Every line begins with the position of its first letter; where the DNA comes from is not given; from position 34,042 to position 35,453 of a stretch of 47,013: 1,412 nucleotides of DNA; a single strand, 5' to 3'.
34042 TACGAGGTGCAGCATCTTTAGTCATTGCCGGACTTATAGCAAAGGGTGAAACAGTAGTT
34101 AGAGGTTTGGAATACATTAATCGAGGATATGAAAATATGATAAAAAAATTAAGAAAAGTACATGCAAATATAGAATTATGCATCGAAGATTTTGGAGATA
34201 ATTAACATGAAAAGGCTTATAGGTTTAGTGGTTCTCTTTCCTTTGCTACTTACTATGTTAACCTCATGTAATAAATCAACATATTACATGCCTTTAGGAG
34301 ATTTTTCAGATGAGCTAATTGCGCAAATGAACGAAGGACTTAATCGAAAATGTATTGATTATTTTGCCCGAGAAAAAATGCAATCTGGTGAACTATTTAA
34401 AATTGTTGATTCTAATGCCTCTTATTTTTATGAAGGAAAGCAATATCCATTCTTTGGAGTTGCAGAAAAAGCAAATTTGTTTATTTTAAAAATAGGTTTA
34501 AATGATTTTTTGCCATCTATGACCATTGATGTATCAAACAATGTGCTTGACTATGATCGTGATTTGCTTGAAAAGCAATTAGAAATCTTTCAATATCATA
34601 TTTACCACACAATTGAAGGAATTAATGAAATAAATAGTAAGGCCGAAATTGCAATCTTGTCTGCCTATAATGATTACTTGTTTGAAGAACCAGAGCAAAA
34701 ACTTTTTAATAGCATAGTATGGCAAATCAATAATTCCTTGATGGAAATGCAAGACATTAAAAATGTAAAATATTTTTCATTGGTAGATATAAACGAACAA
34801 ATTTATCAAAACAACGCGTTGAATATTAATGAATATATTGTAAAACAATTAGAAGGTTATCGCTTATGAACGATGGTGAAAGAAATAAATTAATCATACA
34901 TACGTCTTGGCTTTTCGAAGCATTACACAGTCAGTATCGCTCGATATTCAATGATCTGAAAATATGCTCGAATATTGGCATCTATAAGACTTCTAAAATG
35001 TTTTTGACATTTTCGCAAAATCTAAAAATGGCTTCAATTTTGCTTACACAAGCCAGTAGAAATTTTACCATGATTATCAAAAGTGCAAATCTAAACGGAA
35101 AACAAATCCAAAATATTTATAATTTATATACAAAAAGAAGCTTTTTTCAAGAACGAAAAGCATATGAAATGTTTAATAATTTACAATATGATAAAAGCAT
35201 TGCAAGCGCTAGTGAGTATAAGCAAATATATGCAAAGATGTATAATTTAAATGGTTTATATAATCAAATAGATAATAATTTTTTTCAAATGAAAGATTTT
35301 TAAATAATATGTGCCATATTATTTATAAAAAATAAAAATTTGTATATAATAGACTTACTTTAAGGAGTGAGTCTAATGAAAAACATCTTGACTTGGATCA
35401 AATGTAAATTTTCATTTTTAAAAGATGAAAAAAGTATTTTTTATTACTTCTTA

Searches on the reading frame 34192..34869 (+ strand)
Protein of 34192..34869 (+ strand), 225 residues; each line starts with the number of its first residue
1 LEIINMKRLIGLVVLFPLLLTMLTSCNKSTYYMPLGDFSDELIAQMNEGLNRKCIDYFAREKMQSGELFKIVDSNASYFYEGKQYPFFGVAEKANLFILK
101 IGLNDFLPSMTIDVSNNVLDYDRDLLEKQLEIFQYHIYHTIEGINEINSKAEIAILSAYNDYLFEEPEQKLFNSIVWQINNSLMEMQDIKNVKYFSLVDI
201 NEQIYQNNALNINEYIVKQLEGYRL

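Call 52: search_protein_families(library=pfam, proteins=[window:34192-34869:+], max_evalue=1)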
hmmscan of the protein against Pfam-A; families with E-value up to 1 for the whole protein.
window:34192-34869:+ (225 aa): 3 families
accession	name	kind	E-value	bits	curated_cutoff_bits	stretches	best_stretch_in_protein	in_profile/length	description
PF00657.28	Lipase_GDSL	-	0.0023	18.6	23.6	1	64-204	60-180/208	GDSL-like Lipase/Acylhydrolase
PF20994.3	CENPU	-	0.05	13.7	27.8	1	168-191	62-85/200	CENPU protein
PF25772.1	HEAT_RRP12_N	-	0.076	12.7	27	1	96-144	220-267/275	RRP12-like, N-terminal HEAT repeats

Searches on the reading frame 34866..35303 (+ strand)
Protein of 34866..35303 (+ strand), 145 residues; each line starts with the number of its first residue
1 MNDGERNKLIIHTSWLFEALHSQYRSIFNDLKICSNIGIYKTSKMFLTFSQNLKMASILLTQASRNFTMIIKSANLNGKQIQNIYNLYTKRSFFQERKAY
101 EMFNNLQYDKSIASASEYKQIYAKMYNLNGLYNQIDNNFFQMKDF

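Call 52: search_protein_families(library=pfam, proteins=[window:34866-35303:+], max_evalue=1)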
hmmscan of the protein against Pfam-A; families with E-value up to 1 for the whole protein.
window:34866-35303:+ (145 aa): 1 family
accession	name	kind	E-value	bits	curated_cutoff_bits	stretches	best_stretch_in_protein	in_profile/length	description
PF22718.1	SNaCT13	-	0.026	15.2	27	1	25-96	16-92/158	Short NACHT-associated C-Terminal domain, family 13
